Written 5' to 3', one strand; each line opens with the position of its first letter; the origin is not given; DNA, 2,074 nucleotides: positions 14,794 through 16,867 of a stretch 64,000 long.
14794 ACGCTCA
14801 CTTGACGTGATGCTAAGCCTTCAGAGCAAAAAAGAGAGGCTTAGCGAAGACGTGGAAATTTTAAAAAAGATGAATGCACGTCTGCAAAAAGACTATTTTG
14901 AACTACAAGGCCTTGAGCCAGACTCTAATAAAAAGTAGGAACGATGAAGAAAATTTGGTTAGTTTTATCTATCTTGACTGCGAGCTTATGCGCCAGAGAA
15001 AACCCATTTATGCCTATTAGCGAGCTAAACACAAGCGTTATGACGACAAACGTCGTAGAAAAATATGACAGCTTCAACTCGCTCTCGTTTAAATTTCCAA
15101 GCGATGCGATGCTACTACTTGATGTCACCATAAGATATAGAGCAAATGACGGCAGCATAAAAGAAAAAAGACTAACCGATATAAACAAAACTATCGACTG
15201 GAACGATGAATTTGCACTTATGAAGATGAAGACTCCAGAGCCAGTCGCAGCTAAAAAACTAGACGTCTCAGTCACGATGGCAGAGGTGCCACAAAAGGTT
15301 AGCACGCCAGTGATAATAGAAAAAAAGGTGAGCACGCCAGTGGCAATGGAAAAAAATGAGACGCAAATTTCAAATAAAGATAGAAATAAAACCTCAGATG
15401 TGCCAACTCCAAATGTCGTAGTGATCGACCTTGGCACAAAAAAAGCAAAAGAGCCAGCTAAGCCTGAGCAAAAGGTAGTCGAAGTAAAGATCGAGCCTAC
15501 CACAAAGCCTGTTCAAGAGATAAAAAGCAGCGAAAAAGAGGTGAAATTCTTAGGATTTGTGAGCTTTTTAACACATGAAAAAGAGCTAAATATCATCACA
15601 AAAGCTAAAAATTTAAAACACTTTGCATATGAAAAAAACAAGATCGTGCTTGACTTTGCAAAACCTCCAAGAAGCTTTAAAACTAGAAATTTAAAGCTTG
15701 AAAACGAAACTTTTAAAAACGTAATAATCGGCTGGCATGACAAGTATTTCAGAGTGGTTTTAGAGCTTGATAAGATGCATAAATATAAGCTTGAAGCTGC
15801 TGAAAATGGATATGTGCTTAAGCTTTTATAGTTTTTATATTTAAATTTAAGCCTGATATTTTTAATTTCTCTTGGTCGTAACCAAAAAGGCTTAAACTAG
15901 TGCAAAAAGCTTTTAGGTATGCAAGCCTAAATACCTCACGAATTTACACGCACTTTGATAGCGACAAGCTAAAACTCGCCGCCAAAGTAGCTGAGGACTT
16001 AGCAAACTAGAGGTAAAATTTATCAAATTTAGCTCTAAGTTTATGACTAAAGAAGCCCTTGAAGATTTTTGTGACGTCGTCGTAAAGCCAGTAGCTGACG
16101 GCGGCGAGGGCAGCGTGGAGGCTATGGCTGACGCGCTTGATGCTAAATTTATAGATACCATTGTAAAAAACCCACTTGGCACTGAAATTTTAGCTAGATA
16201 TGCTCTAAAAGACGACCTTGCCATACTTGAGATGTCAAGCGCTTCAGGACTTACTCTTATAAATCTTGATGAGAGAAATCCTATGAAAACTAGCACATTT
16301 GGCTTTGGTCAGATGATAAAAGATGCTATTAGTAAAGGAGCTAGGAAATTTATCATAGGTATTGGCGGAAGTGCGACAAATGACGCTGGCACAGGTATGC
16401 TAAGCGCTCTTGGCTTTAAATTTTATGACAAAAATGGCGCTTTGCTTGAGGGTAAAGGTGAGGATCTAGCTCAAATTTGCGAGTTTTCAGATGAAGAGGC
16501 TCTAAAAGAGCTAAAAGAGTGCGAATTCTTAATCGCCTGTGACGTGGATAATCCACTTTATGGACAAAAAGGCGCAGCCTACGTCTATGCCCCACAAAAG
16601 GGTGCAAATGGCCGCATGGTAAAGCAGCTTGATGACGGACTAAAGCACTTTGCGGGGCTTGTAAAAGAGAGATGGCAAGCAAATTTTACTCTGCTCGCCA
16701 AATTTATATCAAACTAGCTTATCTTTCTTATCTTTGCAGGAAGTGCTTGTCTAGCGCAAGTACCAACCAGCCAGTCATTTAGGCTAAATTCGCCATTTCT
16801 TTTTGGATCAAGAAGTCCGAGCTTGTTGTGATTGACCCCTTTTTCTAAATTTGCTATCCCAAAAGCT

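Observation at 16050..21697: A 620-bp inverted repeat made from an internal glycerate-kinase fragment brackets the molybdoenzyme locus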

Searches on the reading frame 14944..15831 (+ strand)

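Call 5: search_protein_families(library=ncbifam, proteins=[window:14944-15831:+])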
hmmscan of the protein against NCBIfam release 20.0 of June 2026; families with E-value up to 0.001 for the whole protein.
window:14944-15831:+ (295 aa): 1 family
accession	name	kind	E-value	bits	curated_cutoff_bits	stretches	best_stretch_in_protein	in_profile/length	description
NF049961.1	GlcpCgpA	domain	4.3e-33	114.7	300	2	2-156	3-145/220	glycoprotein CgpA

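Call 32: search_protein_families(library=pfam, proteins=[window:14944-15831:+], max_evalue=0.001)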
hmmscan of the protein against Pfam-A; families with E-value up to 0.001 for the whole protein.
window:14944-15831:+ (295 aa): 1 family
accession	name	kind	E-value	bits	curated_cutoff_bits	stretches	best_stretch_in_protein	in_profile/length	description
PF11741.13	AMIN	-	7e-08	32.9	20.5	1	214-292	12-99/101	AMIN domain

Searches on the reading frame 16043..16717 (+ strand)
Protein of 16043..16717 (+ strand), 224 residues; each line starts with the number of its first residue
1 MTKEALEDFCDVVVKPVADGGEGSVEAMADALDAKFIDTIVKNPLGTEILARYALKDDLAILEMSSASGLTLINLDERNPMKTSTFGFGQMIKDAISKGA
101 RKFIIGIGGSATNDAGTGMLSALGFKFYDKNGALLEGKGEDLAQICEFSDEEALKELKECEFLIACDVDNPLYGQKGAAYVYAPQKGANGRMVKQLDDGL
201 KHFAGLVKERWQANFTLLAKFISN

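Call 5: search_protein_families(library=ncbifam, proteins=[window:16043-16717:+])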
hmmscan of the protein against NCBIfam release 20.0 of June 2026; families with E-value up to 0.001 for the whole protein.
window:16043-16717:+ (224 aa): 3 families
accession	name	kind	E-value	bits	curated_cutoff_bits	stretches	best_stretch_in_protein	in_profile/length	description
TIGR00045.1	TIGR00045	subfamily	1.9e-76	257.5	168.45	1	10-215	33-240/375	glycerate kinase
NF007401.0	PRK09932.1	equivalog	2e-56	191.8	625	1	11-216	35-242/381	glycerate 3-kinase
NF007668.0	PRK10342.1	equivalog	1.8e-50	172.1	686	1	12-211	36-237/381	glycerate 2-kinase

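Call 8: find_encoding_contigs(protein=window:16043-16717:+, flank=10000, max_places=10)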
Protein window:16043-16717:+ (224 aa): 9 contigs read that carry it; 9 places shown.
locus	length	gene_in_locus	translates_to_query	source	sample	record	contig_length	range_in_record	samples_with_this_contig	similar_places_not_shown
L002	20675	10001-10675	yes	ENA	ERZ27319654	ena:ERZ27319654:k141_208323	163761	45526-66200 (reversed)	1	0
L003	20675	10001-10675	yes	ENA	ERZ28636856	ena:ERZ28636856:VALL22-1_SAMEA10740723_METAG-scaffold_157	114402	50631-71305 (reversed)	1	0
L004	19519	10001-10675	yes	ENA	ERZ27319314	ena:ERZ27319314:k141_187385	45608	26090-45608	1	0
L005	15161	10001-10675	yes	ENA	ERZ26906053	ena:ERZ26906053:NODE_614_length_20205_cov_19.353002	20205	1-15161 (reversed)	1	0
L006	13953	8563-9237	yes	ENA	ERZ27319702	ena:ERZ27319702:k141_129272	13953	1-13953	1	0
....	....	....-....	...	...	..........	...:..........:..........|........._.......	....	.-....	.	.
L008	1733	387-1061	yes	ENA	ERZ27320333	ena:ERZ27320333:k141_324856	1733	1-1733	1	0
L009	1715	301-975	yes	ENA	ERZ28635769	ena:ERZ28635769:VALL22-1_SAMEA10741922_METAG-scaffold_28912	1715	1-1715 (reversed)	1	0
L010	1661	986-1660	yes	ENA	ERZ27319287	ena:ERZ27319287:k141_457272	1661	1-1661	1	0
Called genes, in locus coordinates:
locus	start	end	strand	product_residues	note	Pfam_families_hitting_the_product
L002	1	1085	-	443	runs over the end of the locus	PF00289:Biotin_carb_N, PF02222:ATP-grasp, PF02655:ATP-grasp_3 (weak), PF02786:CPSase_L_D2, PF07478:Dala_Dala_lig_C, PF08443:RimK (faint), PF02785:Biotin_carb_C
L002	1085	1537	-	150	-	PF00364:Biotin_lipoyl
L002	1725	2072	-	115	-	PF13531:SBP_bac_11 (weak)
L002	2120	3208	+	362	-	PF02749:QRPTase_N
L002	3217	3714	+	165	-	-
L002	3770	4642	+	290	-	PF02621:VitK2_biosynth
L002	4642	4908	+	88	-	PF01313:Bac_export_3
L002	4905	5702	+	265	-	PF02873:MurB_C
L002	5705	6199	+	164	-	-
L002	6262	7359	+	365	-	PF00154:RecA_N, PF06745:ATPase (weak), PF08423:Rad51, PF27531:MT3502_N (weak), PF01637:ATPase_2 (faint), PF21096:RecA_C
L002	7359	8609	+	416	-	PF03952:Enolase_N, PF00113:Enolase_C, PF13378:MR_MLE_C (weak)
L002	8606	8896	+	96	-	-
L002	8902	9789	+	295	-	PF11741:AMIN (weak)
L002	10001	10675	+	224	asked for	PF02595:Gly_kinase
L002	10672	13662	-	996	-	PF04879:Molybdop_Fe4S4 (weak), PF00384:Molybdopterin, PF01568:Molydop_binding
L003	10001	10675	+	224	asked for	PF02595:Gly_kinase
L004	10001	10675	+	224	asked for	PF02595:Gly_kinase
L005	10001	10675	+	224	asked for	PF02595:Gly_kinase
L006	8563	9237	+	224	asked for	PF02595:Gly_kinase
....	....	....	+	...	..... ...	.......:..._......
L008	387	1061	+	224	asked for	PF02595:Gly_kinase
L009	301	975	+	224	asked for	PF02595:Gly_kinase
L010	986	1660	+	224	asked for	PF02595:Gly_kinase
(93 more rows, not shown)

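Call 19: find_homologous_proteins(query=window:16043-16717:+, max_evalue=1e-40)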
Query window:16043-16717:+ (224 aa): 6154 proteins with E <= 1e-40 among 8000 candidates; the best 120 are listed.
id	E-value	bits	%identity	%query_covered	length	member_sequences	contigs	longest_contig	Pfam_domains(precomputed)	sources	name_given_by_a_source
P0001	1.1e-128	446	97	95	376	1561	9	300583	PF02595.21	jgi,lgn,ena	-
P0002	1.3e-127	442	96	95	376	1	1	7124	PF02595.21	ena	-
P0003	1.6e-127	442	96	95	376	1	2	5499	PF02595.21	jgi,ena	-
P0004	3.7e-127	441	96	95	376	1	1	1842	PF02595.21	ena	-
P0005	7.1e-127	440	95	95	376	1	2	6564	PF02595.21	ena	-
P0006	8.1e-127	439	95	95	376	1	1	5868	PF02595.21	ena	-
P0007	8.2e-127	439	95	95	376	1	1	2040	PF02595.21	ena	-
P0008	2.3e-126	438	96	95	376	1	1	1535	PF02595.21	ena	-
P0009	2.7e-126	438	95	95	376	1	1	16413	PF02595.21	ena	-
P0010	3.5e-126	437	94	95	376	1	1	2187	PF02595.21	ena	-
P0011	3.8e-126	437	95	95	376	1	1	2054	PF02595.21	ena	-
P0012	5.1e-126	437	95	95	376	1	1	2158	PF02595.21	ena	-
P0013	6.7e-126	436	94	96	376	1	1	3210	PF02595.21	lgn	-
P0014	1.0e-125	436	95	95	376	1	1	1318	PF02595.21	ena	-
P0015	3.3e-125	434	94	95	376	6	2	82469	PF02595.21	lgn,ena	-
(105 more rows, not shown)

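Call 32: search_protein_families(library=pfam, proteins=[window:16043-16717:+], max_evalue=0.001)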
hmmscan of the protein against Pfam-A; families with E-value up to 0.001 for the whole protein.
window:16043-16717:+ (224 aa): 1 family
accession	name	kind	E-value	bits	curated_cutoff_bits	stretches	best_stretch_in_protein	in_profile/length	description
PF02595.20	Gly_kinase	-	4.7e-78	263.2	23.3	1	6-212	29-236/372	Glycerate kinase family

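Call 45: list_cluster_members(proteins=[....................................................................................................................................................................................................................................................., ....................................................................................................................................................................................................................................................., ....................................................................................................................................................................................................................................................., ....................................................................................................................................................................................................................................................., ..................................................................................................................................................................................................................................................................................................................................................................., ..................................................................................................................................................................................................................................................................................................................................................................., window:16043-16717:+])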
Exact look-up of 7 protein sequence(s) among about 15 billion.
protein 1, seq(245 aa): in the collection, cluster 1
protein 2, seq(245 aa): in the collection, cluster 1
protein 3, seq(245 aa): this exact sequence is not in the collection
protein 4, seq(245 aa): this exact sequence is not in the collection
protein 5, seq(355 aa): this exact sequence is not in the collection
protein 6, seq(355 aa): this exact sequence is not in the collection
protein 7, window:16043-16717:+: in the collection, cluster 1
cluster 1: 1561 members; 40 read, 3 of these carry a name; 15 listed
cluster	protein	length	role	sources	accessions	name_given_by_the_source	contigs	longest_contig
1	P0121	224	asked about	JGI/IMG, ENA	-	-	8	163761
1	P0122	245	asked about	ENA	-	-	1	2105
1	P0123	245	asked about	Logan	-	-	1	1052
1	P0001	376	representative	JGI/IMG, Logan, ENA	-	-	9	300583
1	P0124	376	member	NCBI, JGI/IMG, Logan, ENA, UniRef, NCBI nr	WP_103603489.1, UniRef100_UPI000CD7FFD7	glycerate kinase family protein [Campylobacter concisus] | glycerate kinase family protein n=1 Tax=Campylobacter concisus TaxID=199 ... | glycerate kinase [Campylobacter concisus]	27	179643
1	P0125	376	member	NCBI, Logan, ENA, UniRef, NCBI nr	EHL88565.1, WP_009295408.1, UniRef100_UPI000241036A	glycerate kinase [Campylobacter sp. 10_1_50] | glycerate kinase family protein n=1 Tax=Campylobacter TaxID=194 RepID=UPI000241036A | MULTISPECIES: glycerate kinase [Campylobacter]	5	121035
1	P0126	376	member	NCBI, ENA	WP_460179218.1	glycerate kinase family protein [Campylobacter concisus]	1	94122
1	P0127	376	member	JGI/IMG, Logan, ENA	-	-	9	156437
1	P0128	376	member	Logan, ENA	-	-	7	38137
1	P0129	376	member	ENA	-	-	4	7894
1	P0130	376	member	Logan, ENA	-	-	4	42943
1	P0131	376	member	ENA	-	-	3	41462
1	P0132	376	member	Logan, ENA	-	-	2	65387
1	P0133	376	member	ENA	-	-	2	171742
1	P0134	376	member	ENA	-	-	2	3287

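Call 46: find_encoding_contigs(protein=P0122, flank=10000, max_places=10)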
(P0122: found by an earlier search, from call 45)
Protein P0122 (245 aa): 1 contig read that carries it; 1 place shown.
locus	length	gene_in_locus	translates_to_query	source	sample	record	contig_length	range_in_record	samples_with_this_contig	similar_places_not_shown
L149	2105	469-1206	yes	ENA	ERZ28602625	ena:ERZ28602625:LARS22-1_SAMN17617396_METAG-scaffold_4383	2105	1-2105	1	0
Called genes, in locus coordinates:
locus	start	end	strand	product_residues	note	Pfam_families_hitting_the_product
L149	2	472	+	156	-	?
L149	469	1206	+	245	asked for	PF02595:Gly_kinase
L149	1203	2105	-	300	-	?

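Call 47: find_encoding_contigs(protein=P0123, flank=10000, max_places=10)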
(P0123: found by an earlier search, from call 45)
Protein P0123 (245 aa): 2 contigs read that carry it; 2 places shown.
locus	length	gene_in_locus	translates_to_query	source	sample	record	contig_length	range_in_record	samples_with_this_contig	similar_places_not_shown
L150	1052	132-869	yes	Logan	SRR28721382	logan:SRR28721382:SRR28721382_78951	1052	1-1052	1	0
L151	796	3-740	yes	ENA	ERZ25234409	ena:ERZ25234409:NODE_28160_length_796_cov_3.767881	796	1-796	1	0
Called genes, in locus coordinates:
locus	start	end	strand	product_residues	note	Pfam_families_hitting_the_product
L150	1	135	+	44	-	?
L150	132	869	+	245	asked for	PF02595:Gly_kinase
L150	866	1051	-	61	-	?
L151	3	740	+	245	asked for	PF02595:Gly_kinase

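Call 51: find_encoding_contigs(protein=P0128, flank=8000, max_places=10)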
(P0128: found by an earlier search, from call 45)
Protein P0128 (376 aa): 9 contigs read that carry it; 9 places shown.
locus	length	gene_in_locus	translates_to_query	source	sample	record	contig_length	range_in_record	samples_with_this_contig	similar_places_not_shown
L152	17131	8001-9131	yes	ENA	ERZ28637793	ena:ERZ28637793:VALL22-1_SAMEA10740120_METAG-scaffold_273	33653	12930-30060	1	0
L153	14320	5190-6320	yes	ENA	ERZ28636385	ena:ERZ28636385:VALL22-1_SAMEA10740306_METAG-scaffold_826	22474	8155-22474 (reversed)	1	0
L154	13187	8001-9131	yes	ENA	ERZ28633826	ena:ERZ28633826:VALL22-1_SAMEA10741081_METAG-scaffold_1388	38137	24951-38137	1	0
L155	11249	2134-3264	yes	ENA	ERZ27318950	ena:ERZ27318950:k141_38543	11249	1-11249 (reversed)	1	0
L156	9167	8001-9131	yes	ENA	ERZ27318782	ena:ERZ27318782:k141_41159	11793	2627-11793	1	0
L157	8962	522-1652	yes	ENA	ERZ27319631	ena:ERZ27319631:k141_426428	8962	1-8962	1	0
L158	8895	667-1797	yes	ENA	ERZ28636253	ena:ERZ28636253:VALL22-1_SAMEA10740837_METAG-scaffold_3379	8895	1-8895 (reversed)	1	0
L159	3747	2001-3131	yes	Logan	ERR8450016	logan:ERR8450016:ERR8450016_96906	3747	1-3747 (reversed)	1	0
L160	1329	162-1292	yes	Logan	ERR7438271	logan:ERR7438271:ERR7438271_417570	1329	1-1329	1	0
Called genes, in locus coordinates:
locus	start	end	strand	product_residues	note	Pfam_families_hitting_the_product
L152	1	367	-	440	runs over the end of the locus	PF05833:NFACT_N, PF05670:NFACT-R_1, PF18297:NFACT-R_2 (weak)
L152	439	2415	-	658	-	PF02743:dCache_1, PF22673:MCP-like_PDC_1, PF00015:MCPsignal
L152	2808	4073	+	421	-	PF00330:Aconitase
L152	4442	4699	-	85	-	PF03083:MtN3_slv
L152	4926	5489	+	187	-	PF12804:NTP_transf_3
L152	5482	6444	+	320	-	PF02253:PLA1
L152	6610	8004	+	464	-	PF02447:GntP_permease, PF03600:CitMHS (weak)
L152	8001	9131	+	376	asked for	PF02595:Gly_kinase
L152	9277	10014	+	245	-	PF12797:Fer4_2 (faint), PF12837:Fer4_6 (faint), PF12838:Fer4_7 (weak), PF13183:Fer4_8 (faint), PF13247:Fer4_11, PF13237:Fer4_10 (weak), PF12838:Fer4_7 (weak), PF00037:Fer4 (weak), +1 more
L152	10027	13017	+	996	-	PF04879:Molybdop_Fe4S4 (weak), PF00384:Molybdopterin, PF01568:Molydop_binding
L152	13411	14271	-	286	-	PF11741:AMIN (weak)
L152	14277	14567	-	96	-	-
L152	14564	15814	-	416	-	PF03952:Enolase_N, PF00113:Enolase_C, PF13378:MR_MLE_C (weak)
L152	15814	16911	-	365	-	PF00154:RecA_N, PF06745:ATPase (weak), PF08423:Rad51, PF27531:MT3502_N (weak), PF01637:ATPase_2 (faint), PF21096:RecA_C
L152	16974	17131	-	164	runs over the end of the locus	-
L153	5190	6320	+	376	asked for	PF02595:Gly_kinase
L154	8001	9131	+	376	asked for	PF02595:Gly_kinase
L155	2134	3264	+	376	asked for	PF02595:Gly_kinase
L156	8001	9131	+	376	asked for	PF02595:Gly_kinase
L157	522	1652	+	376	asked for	PF02595:Gly_kinase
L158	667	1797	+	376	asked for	PF02595:Gly_kinase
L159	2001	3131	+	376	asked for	PF02595:Gly_kinase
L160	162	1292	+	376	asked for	PF02595:Gly_kinase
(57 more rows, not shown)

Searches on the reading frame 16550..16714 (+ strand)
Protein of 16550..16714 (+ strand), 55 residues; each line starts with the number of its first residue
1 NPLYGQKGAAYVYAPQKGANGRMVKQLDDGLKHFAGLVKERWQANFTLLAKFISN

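Call 22: find_related_loci(query=window:16550-16714:+, collection=metagenome_contigs, flank=6000)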
Query seq(55 aa) (55 aa) in metagenome_contigs; peptide patterns used: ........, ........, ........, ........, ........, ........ (x = any residue, [..] = any of these).
600 stretches matched a pattern (row limit reached: there are more); 397 encode a relative of the query (tblastn E <= 1e-3); the best 80 are kept; 80 distinct loci.
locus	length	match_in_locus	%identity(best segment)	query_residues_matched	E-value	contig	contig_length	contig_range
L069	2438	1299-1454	98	1-52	4e-32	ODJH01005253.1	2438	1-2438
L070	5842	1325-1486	84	1-55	1e-27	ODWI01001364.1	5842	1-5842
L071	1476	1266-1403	96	1-46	9e-28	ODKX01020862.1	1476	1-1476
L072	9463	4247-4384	89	1-46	1e-24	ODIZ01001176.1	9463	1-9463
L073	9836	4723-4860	89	1-46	1e-24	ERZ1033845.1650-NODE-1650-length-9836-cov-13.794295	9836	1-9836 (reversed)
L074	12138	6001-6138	89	1-46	1e-24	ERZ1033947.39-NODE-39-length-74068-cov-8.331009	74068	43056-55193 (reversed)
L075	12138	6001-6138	89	1-46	1e-24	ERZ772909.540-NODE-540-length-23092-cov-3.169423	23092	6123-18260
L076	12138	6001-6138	89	1-46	2e-24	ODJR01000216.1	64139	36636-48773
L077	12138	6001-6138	89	1-46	2e-24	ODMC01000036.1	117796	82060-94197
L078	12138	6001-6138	87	1-46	2e-24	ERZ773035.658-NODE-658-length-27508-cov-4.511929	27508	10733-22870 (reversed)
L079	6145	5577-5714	87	1-46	6e-24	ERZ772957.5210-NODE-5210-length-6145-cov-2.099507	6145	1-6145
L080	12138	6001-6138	87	1-46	6e-24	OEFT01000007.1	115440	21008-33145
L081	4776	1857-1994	87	1-46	8e-24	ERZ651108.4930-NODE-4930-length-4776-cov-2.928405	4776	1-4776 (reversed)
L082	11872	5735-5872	87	1-46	7e-24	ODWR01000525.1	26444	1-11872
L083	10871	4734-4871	87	1-46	7e-24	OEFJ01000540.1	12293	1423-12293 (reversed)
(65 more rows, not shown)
